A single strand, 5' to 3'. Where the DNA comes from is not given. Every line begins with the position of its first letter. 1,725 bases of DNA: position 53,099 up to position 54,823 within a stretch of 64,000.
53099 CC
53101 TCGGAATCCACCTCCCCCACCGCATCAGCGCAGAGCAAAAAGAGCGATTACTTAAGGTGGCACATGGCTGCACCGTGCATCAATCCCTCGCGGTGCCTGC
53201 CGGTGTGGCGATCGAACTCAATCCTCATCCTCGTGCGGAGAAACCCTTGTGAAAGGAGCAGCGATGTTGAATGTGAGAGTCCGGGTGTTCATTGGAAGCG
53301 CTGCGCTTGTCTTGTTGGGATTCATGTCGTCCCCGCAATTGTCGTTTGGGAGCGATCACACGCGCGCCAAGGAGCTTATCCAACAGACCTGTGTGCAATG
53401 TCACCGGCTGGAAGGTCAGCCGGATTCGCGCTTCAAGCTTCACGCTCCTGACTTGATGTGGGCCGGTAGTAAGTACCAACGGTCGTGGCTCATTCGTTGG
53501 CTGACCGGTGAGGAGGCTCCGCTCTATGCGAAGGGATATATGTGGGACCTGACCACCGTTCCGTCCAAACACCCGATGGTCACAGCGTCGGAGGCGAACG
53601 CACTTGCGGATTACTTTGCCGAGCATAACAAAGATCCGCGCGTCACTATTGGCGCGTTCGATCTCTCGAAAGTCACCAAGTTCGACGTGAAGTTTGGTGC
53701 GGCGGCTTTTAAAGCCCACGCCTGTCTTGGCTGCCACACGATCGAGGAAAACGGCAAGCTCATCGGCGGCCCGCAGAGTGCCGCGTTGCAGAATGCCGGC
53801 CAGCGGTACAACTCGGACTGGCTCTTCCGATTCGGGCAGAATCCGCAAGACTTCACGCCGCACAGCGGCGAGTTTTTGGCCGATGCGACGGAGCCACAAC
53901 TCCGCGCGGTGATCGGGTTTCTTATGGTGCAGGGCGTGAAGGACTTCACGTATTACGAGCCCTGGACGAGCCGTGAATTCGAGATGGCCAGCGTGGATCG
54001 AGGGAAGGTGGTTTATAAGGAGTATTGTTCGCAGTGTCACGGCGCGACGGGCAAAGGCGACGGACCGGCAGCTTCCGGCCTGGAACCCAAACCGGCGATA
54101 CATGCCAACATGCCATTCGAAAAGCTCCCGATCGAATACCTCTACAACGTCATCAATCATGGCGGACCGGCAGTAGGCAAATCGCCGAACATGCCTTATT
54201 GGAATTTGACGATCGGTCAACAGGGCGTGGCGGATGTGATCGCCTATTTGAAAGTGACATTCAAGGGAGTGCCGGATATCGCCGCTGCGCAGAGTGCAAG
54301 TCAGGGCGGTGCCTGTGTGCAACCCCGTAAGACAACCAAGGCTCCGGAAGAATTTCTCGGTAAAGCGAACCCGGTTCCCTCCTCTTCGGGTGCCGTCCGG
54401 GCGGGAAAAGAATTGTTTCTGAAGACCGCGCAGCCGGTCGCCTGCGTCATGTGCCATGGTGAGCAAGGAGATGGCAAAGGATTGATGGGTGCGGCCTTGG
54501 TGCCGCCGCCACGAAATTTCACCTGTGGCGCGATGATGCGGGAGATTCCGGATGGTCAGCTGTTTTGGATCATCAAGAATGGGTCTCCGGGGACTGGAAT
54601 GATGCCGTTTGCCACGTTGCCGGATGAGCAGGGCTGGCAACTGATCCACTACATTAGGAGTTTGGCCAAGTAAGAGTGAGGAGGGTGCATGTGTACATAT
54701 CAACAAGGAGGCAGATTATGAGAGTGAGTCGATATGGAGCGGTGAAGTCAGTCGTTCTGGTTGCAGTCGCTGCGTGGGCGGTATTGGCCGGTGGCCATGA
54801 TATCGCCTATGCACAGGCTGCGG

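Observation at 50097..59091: Co-directional island of periplasmic c-type cytochromes plus sulfur-trafficking proteins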

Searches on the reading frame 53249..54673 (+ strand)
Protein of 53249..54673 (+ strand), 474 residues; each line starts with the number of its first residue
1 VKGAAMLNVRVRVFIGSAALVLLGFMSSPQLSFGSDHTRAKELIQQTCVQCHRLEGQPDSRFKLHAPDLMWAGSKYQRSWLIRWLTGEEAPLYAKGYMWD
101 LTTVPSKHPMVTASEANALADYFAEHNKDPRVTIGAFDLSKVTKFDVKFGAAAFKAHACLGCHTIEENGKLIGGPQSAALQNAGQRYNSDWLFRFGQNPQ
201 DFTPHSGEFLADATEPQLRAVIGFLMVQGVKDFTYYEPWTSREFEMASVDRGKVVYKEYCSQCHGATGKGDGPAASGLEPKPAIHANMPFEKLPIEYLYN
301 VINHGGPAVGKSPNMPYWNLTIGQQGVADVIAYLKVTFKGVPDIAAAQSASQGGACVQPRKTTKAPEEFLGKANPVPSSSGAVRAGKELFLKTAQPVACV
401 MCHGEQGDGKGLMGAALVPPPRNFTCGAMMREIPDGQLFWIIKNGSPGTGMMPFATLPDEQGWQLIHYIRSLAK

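Call 3: search_protein_families(library=pfam, proteins=[window:53249-54673:+], max_evalue=0.01)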
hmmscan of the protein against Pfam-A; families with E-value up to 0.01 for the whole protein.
window:53249-54673:+ (474 aa): 7 families
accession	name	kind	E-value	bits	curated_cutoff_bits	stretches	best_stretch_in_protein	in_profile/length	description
PF00034.26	Cytochrom_C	-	3.1e-30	105.8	21.3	4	384-472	2-89/90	Cytochrome c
PF13442.11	Cytochrome_CBB3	-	8.1e-30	103.4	27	2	248-334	2-68/68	Cytochrome C oxidase, cbb3-type, subunit III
PF14522.11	Cytochrome_C7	-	0.00016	21.9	24.8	0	243-267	32-51/67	Cytochrome c7 and related cytochrome c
PF11845.13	Tll0287-like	-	0.001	19.9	24.1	0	256-267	100-111/144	Tll0287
PF09699.15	Paired_CXXCH_1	-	0.0018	18.3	20.6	0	390-406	23-39/41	Doubled CXXCH motif (Paired_CXXCH_1)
PF14495.11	Cytochrom_C550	-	0.0022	18.1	27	0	244-265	21-42/136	Cytochrome c-550 domain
PF02167.20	Cytochrom_C1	-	0.0059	16.7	22.8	1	242-265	8-31/219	Cytochrome C1 family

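Call 6: search_protein_families(library=ncbifam, proteins=[window:53249-54673:+], max_evalue=0.01)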
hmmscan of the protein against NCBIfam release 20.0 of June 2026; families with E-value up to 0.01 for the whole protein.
window:53249-54673:+ (474 aa): 16 families
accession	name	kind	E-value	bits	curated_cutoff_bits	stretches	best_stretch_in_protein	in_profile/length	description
NF033864.1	cytochrome579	equivalog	1.4e-21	77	280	2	373-472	39-139/179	cytochrome 579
NF011054.0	PRK14486.1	equivalog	1.1e-19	71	447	2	360-472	192-290/294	putative bifunctional cbb3-type cytochrome c oxidase subunit II/cytochrome c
TIGR00782.1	ccoP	equivalog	4.8e-14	52.3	179.95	1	249-341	107-196/285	cytochrome-c oxidase, cbb3-type subunit III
NF050122.1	bc1_QcrC_actin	exception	1.5e-12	47.4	200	2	244-276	36-70/253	cytochrome bc1 complex diheme cytochrome c subunit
TIGR02603.1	CxxCH_TIGR02603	domain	2.5e-09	37.2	68.15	0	248-271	2-25/134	putative heme-binding domain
NF045773.1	cytochro_C550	exception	5e-09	36.1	125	0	245-279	45-80/118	cytochrome c550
NF045774.1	cytochro_C551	exception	2.5e-08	33.9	118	0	36-78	38-75/110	cytochrome c551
TIGR04485.1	thiosulf_SoxX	equivalog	2.1e-07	31.5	61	0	158-207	4-53/78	sulfur oxidation c-type cytochrome SoxX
TIGR03872.1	cytochrome_MoxG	equivalog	3.5e-07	30.4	147.8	0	247-273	42-69/133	cytochrome c(L), periplasmic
TIGR04494.1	c550_PedF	equivalog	3.2e-05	23.8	122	0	232-336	36-129/133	cytochrome c-550 PedF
NF040971.1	cytc_ExtS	equivalog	4.2e-05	22.9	100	0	145-274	76-197/262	selenite/tellurite reduction operon c-type cytochrome lipoprotein ExtS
NF041895.1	choice_anch_V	domain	7.4e-05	22.8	42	0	24-77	3-56/150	choice-of-anchor V domain-containing protein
NF040606.1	CytoC_perox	subfamily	0.00015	21.1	150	0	243-269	292-318/524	di-heme-cytochrome C peroxidase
TIGR03153.1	cytochr_NrfH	equivalog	0.00096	19.2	134.2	0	38-53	95-110/138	cytochrome c nitrite reductase small subunit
NF008659.0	PRK11659.1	equivalog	0.004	16.8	184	0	386-407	65-86/188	cytochrome c nitrite reductase pentaheme subunit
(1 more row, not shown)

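Call 7: find_homologous_proteins(query=window:53249-54673:+, max_evalue=1e-10)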
Query window:53249-54673:+ (474 aa): 831 proteins with E <= 1e-10 among 8000 candidates; the best 120 are listed.
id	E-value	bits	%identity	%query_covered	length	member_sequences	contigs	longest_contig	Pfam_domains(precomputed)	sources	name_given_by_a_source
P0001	0.0e+0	1038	93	99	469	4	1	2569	PF13442.12,PF00034.27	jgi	-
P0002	0.0e+0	1036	93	99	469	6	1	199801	PF13442.12,PF00034.27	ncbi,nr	ncbi:MAG: c-type cytochrome [Nitrospira sp. CG24B]|nr:MAG: c-type cytochrome [Nitrospira sp. CG24B]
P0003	0.0e+0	1031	92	99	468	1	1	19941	PF13442.12,PF00034.27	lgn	-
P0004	0.0e+0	1031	92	99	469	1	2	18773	PF13442.12,PF00034.27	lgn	-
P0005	0.0e+0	1031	91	99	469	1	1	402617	PF13442.12,PF00034.27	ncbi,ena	-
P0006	0.0e+0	1031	93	99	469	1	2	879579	PF13442.12,PF00034.27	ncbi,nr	ncbi:MAG: c-type cytochrome [Nitrospira sp.]|nr:MAG: c-type cytochrome [Nitrospira sp.]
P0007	0.0e+0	1023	92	99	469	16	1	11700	PF13442.12,PF00034.27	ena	-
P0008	0.0e+0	1013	89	99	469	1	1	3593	PF13442.12,PF00034.27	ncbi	-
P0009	0.0e+0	1010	90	99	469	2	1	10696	PF13442.12,PF00034.27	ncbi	-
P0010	4.1e-298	1007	89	99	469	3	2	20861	PF13442.12,PF00034.27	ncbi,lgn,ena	-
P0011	8.6e-297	1002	88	99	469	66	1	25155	PF13442.12,PF00034.27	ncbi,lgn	-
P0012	9.8e-296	999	93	95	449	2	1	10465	PF13442.12,PF00034.27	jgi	jgi:mono/diheme cytochrome c family protein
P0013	3.1e-294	994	88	99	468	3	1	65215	PF13442.12,PF00034.27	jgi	jgi:mono/diheme cytochrome c family protein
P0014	7.9e-293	989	88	99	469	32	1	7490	PF13442.12,PF00034.27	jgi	jgi:mono/diheme cytochrome c family protein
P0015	5.0e-292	987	88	99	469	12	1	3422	PF13442.12,PF00034.27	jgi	jgi:mono/diheme cytochrome c family protein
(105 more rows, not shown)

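Call 10: find_related_loci(query=A1, collection=genome_contigs, flank=10000)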
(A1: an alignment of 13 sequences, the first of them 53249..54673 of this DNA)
Query A1 (474 aa) in genome_contigs; peptide patterns used: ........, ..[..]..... (x = any residue, [..] = any of these).
411 stretches matched a pattern; 237 encode a relative of the query (tblastn E <= 1e-3); the best 80 are kept; 80 distinct loci.
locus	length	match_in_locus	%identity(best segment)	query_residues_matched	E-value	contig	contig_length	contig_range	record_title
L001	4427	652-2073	94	1-474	0e+0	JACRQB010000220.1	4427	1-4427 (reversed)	MAG: Nitrospirae bacterium isolate NC_groundwater_2002_Pr3_S-0.65um_55_23 SR2-18-Sp65_coassembly_scaffold_207958, whole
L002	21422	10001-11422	95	1-474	0e+0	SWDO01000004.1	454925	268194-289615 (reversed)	MAG: Nitrospira sp. isolate RSF5 Nitrospira_sp_RSF5_4, whole genome shotgun sequence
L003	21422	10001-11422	93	1-474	0e+0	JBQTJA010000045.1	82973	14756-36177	MAG: Nitrospiraceae bacterium isolate SAW245 c_000000460657, whole genome shotgun sequence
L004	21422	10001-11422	92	1-474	0e+0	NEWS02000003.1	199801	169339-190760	MAG: Nitrospira sp. CG24B Nitrospira_sp_RSF15_CG24_B_3, whole genome shotgun sequence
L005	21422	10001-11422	92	1-474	0e+0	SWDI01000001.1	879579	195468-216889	MAG: Nitrospira sp. isolate RSF12 Nitrospira_sp_RSF12_1, whole genome shotgun sequence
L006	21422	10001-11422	92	1-474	0e+0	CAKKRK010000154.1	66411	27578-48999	Nitrospiraceae bacterium isolate Hainich-H41-bin216-1 genome assembly, contig: H41-bin216_1_Hain_H41_02um_R2_226_length_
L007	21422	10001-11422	89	1-474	0e+0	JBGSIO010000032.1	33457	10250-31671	MAG: Nitrospira sp. isolate JTS-AC133 k141_3782860, whole genome shotgun sequence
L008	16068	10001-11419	89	2-474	0e+0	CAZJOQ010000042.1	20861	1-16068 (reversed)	MAG TPA_asm: uncultured Nitrospira sp. isolate SRP072547_co1_41 genome assembly, contig: NODE_3858_length_20861_cov_36.2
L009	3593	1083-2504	89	1-474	0e+0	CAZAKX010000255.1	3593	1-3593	MAG TPA_asm: uncultured Nitrospira sp. isolate SRP237561_co1_244 genome assembly, contig: NODE_60841_length_3593_cov_38.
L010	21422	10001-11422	89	1-474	0e+0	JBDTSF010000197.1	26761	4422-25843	MAG: Nitrospirota bacterium isolate cluster3_bin.264 NODE_5668_length_26761_cov_69.034786, whole genome shotgun sequence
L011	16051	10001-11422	87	1-474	0e+0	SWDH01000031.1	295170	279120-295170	MAG: Nitrospira sp. isolate RSF11 Nitrospira_sp_RSF11_31, whole genome shotgun sequence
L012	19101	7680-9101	85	1-474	0e+0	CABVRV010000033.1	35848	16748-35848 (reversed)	MAG: uncultured Nitrospira sp. isolate Nitrospira sp. RBC001 genome assembly, contig: MAG001_33, whole genome shotgun se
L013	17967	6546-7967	84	1-474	0e+0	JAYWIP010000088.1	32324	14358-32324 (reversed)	MAG: Nitrospira sp. isolate bin468 L22_k97_231061, whole genome shotgun sequence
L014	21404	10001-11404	87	7-474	0e+0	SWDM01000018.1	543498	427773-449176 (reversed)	MAG: Nitrospira sp. isolate RSF3 Nitrospira_sp_RSF3_18, whole genome shotgun sequence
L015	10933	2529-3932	85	7-474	0e+0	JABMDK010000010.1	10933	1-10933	MAG: Nitrospira sp. isolate YR-XLJ-1 YR_XLJ_1_Scaffold_10, whole genome shotgun sequence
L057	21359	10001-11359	81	21-473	0e+0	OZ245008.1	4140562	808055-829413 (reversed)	MAG: Nitrospira sp. isolate fa0fee1b-dcfa-4054-a725-c1b6bc8b6ade genome assembly, chromosome: 1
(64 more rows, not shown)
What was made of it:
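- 53249..54673 (+): g07, periplasmic tetrahaem cytochrome c made of four class-I domains. Proposed electron hub. Largely restricted to Nitrospira and one sister lineage. 77-95% identical across the 80 Nitrospira genome loci (call 10).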

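Call 15: search_protein_families(library=pfam, proteins=[L057:2226-3839:+, L057:3863-4651:+, L057:4756-8454:-, L057:8671-9633:-, L057:11409-11903:+, L057:12187-12627:+, L057:12678-13703:+, L057:13791-14501:+, L057:14498-16399:+, L057:16367-17359:-], max_evalue=0.001)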
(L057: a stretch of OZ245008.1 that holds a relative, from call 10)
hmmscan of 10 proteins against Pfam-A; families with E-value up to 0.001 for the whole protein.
L057:2226-3839:+ (537 aa): 4 families
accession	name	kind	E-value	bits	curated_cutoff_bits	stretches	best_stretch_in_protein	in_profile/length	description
PF05425.18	CopD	-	8.1e-13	49.1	32.1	1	44-142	2-99/105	Copper resistance protein D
PF13442.11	Cytochrome_CBB3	-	7.1e-10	39.5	27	1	254-332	5-66/68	Cytochrome C oxidase, cbb3-type, subunit III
PF00034.26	Cytochrom_C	-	9.3e-09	36.9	21.3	1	256-335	5-87/90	Cytochrome c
PF00578.27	AhpC-TSA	-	7e-08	32.9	26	1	360-484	6-123/124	AhpC/TSA family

L057:3863-4651:+ (262 aa): 1 family
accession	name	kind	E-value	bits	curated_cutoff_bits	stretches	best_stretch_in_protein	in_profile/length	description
PF03330.24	DPBB_1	-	4.3e-24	85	28.8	1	154-253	2-82/83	Lytic transglycolase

L057:4756-8454:- (1232 aa): 6 families
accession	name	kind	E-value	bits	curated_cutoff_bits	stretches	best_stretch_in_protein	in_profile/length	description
PF02463.25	SMC_N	-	5.1e-65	219.4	40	1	8-1219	1-219/220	RecF/RecN/SMC N terminal domain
PF06470.18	SMC_hinge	-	1.2e-16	61.6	22.5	1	538-656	2-115/116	SMC proteins Flexible Hinge Domain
PF13476.12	AAA_23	-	1.1e-10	42.9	27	1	11-224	1-198/201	AAA domain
PF13175.12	AAA_15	-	1.9e-10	41.3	32.1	1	7-60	1-54/374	AAA ATPase domain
PF13304.12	AAA_21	-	5.3e-10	40.3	27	1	31-74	1-49/304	AAA domain, putative AbiEii toxin, Type IV TA system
PF13555.12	AAA_29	-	4.3e-07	30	27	1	9-54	1-47/61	P-loop containing region of AAA domain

L057:8671-9633:- (320 aa): 1 family
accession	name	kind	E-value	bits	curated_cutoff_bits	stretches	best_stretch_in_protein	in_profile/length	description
PF02401.23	LYTB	-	1.1e-98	330.3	24.5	1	3-279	1-266/267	LytB protein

L057:11409-11903:+ (164 aa): 0 families

L057:12187-12627:+ (146 aa): 0 families

L057:12678-13703:+ (341 aa): 4 families
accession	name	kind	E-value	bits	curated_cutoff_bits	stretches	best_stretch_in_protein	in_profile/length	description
PF00891.24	Methyltransf_2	-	5.5e-44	150.5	22.3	1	113-322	1-209/210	O-methyltransferase domain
PF08100.18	Dimerisation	-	9.4e-11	41.8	25.6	1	6-91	5-92/93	O-methyltransferase dimerisation domain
PF13489.12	Methyltransf_23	-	2e-06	28.1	27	1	172-323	21-160/164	Methyltransferase domain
PF08242.18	Methyltransf_12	-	4.6e-06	27.7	30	1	179-274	2-98/98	Methyltransferase domain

L057:13791-14501:+ (236 aa): 2 families
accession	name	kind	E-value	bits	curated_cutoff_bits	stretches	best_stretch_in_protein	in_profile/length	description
PF00072.30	Response_reg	-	4.6e-32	110.9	30.2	1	9-121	1-111/111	Response regulator receiver domain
PF00486.34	Trans_reg_C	-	1.2e-24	86.6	26.2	1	157-229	2-77/77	Transcriptional regulatory protein, C terminal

L057:14498-16399:+ (633 aa): 7 families
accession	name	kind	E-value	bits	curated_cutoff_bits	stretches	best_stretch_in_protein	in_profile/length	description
PF02518.31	HATPase_c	-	6.8e-33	113.9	26.4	1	484-602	1-109/111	Histidine kinase-, DNA gyrase B-, and HSP90-like ATPase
PF00512.31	HisKA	-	3.1e-22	78.8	26.9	1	372-438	2-66/66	His Kinase A (phospho-acceptor) domain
PF00989.32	PAS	-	3.1e-10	40.5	22.6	1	259-362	3-113/113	PAS fold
PF13426.13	PAS_9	-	1.7e-08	35.1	27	1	268-364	2-103/103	PAS domain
PF00672.30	HAMP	-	3.1e-08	34.3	25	1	195-246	1-52/53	HAMP domain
PF08448.16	PAS_4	-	5.9e-08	33.4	23.1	1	264-367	2-110/110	PAS fold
PF13188.13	PAS_8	-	1.9e-06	28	21.8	1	258-309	2-50/65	PAS domain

L057:16367-17359:- (330 aa): 2 families
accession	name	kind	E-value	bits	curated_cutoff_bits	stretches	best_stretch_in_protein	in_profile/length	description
PF08541.16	ACP_syn_III_C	-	2.9e-31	107.9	26.6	1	241-330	1-90/90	3-Oxoacyl-[acyl-carrier-protein (ACP)] synthase III C terminal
PF08545.16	ACP_syn_III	-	3.4e-24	85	24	1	107-189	1-80/80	3-Oxoacyl-[acyl-carrier-protein (ACP)] synthase III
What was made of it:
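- The stand-alone locus has no sulfur genes (call 15). The tetrahaem-cupredoxin module functions apart from any sulfur gene (call 15).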

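Call 21: search_solved_structures(query=window:53249-54673:+, max_evalue=0.001)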
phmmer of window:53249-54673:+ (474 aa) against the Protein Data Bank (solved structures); distinct sequences matched with E-value up to 0.001: 7.
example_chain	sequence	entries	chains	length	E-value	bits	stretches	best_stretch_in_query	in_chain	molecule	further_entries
6h5l_B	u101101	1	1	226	1.1e-17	67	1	397-472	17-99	Conserved hypothetical cytochrome protein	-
6lod_E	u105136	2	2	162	5.3e-07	31.9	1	382-474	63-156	Cytochrome c domain-containing protein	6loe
9vr0_A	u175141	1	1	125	1.6e-06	30.3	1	247-284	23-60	Cytochrome c552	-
7o9u_A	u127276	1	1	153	2.4e-06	29.7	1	247-284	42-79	Cytochrome c552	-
3mk7_C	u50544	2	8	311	1e-05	27.6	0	377-472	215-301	Cytochrome c oxidase, cbb3-type, subunit P | Cbb3-type cytochrome c oxidase subunit CcoP1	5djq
6f0k_E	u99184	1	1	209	5.6e-05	25.2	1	396-472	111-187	Quinol:cytochrome c oxidoreductase monoheme cytochrome subunit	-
8snh_G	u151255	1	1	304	0.00021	23.3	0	380-433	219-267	Cbb3-type cytochrome c oxidase subunit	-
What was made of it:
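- Closest known: TsdA / TsdBA thiosulfate dehydrogenase-tetrathionate reductase. Different: The neighbouring acceptors are a monohaem cytochrome and a four-domain tetrahaem unrelated to TsdB (call 21).
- No protein-protein evidence links TsdA to g01 or g07, and g07 is not homologous to TsdB (call 21).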

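Call 48: search_protein_representatives(protein=window:53249-54673:+)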
Query: 474 residues. Proteins with E-value up to 0.001 (for the whole library): 11806; up to 1e-10: 1751; up to 1e-30: 70. The best 150 are listed.
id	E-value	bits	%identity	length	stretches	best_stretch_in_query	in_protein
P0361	6.2e-179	612.1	58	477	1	29-474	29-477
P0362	3.8e-170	583.1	72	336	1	7-340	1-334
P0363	8.3e-86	305.0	49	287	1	22-276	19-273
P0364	5.5e-80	285.8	51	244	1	226-473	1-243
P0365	1.0e-70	255.2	38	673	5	248-350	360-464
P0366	1.1e-65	238.6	70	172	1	142-314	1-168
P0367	2.3e-64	234.2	72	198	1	257-400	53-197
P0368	2.3e-63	231.0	82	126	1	6-128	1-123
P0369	5.2e-63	229.8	71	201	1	15-155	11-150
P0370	4.3e-61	223.5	57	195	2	355-474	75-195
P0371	5.5e-60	219.8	49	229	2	93-228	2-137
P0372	7.8e-57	209.4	48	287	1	24-214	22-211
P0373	9.5e-57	209.1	57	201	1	24-203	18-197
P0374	1.8e-56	208.3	61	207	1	188-333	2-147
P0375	2.3e-55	204.6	63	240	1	12-156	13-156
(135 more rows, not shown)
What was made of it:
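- It is nearly confined to Nitrospira (call 48).
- Tried and rejected: The representative search showed the four-domain architecture is almost lineage-restricted (call 48).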

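Call 49: find_related_loci(query=P0361, collection=metagenome_contigs, flank=10000)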
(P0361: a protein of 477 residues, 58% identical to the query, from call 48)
Query P0361 (477 aa) in metagenome_contigs; peptide patterns used: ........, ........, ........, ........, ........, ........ (x = any residue, [..] = any of these).
47 stretches matched a pattern; 14 encode a relative of the query (tblastn E <= 1e-3); 14 distinct loci.
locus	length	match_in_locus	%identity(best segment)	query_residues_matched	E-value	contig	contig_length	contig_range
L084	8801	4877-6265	85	18-477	0e+0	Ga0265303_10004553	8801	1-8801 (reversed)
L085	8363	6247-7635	85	18-477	0e+0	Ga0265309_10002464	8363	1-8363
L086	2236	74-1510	72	1-477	0e+0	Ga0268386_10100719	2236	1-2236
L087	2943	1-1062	96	124-477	0e+0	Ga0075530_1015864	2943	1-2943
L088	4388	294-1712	62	5-477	0e+0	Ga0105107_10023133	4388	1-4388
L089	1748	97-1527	63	2-477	0e+0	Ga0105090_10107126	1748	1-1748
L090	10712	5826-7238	61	4-473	0e+0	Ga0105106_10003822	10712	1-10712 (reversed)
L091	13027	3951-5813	57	22-477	0e+0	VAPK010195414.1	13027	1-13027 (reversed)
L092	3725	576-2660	57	17-477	0e+0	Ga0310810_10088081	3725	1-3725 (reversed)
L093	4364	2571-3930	60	23-477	0e+0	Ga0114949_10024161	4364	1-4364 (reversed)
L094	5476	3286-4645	60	23-477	0e+0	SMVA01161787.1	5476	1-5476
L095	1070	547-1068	56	5-177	2e-64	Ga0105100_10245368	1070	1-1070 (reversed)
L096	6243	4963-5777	35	244-476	6e-12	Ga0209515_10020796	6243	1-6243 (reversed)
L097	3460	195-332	38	224-270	2e-5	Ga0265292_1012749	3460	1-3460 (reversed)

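Call 53: search_protein_families(library=pfam, proteins=[L084:1155-1526:+, L084:1554-2198:+, L084:2354-3460:+, L084:3488-4171:+, L084:4283-4777:+, L084:6332-7966:+, L090:2979-4103:+, L090:4100-5302:+, L090:7959-8615:+, L090:8650-9261:+], max_evalue=0.001)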
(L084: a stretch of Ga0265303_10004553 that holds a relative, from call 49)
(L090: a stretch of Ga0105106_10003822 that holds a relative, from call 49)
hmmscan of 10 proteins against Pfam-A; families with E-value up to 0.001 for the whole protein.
L084:1155-1526:+ (123 aa): 2 families
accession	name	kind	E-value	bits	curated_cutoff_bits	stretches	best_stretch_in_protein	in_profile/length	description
PF00034.26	Cytochrom_C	-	3.9e-10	41.3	21.3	1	38-122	2-90/90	Cytochrome c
PF13442.11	Cytochrome_CBB3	-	1.4e-08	35.3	27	1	38-118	4-68/68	Cytochrome C oxidase, cbb3-type, subunit III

L084:1554-2198:+ (214 aa): 1 family
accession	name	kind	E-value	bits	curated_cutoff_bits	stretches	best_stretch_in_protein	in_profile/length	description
PF11845.13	Tll0287-like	-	2.8e-25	89.9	24.1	1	57-208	16-144/144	Tll0287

L084:2354-3460:+ (368 aa): 2 families
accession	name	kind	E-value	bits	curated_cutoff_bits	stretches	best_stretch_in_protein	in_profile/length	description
PF03150.19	CCP_MauG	-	3.4e-61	206.7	25.6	1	79-226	1-148/149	Di-haem cytochrome c peroxidase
PF00034.26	Cytochrom_C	-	0.00084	21.1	21.3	0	234-354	2-89/90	Cytochrome c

L084:3488-4171:+ (227 aa): 0 families

L084:4283-4777:+ (164 aa): 0 families

L084:6332-7966:+ (544 aa): 8 families
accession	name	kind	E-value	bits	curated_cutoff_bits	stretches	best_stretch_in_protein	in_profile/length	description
PF13426.13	PAS_9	-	2.4e-31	108.5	27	2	49-156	2-102/103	PAS domain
PF00989.32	PAS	-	1.9e-28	99.2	22.6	2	41-155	4-113/113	PAS fold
PF02518.31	HATPase_c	-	6.9e-24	84.9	26.4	1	431-539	1-110/111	Histidine kinase-, DNA gyrase B-, and HSP90-like ATPase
PF08448.16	PAS_4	-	2.9e-18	66.5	23.1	2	46-160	3-110/110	PAS fold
PF13188.13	PAS_8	-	3.6e-09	36.6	21.8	0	43-82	6-46/65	PAS domain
PF08447.18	PAS_3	-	9.8e-09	35.8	25.6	1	61-149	2-86/89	PAS fold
PF13596.12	PAS_10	-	1.3e-06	29.4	22.1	0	119-156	71-106/106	PAS domain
PF12860.13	PAS_7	-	9.5e-06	26.2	27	0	49-162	6-114/115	PAS fold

L090:2979-4103:+ (374 aa): 1 family
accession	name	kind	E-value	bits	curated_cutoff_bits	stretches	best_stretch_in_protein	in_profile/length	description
PF00155.27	Aminotran_1_2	-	4.5e-33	115.3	19.7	1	56-364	5-358/361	Aminotransferase class I and II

L090:4100-5302:+ (400 aa): 1 family
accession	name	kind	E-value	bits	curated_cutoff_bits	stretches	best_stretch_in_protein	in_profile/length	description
PF03150.19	CCP_MauG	-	1.3e-58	198.3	25.6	1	88-234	2-148/149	Di-haem cytochrome c peroxidase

L090:7959-8615:+ (218 aa): 1 family
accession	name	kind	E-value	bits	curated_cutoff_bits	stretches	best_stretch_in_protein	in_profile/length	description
PF13801.11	Metal_resist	-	1.5e-05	25.6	29.2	1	59-169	32-124/125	Heavy-metal resistance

L090:8650-9261:+ (203 aa): 1 family
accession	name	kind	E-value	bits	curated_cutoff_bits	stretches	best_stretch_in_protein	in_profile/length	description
PF11845.13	Tll0287-like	-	6e-27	95.3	24.1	1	40-197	13-144/144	Tll0287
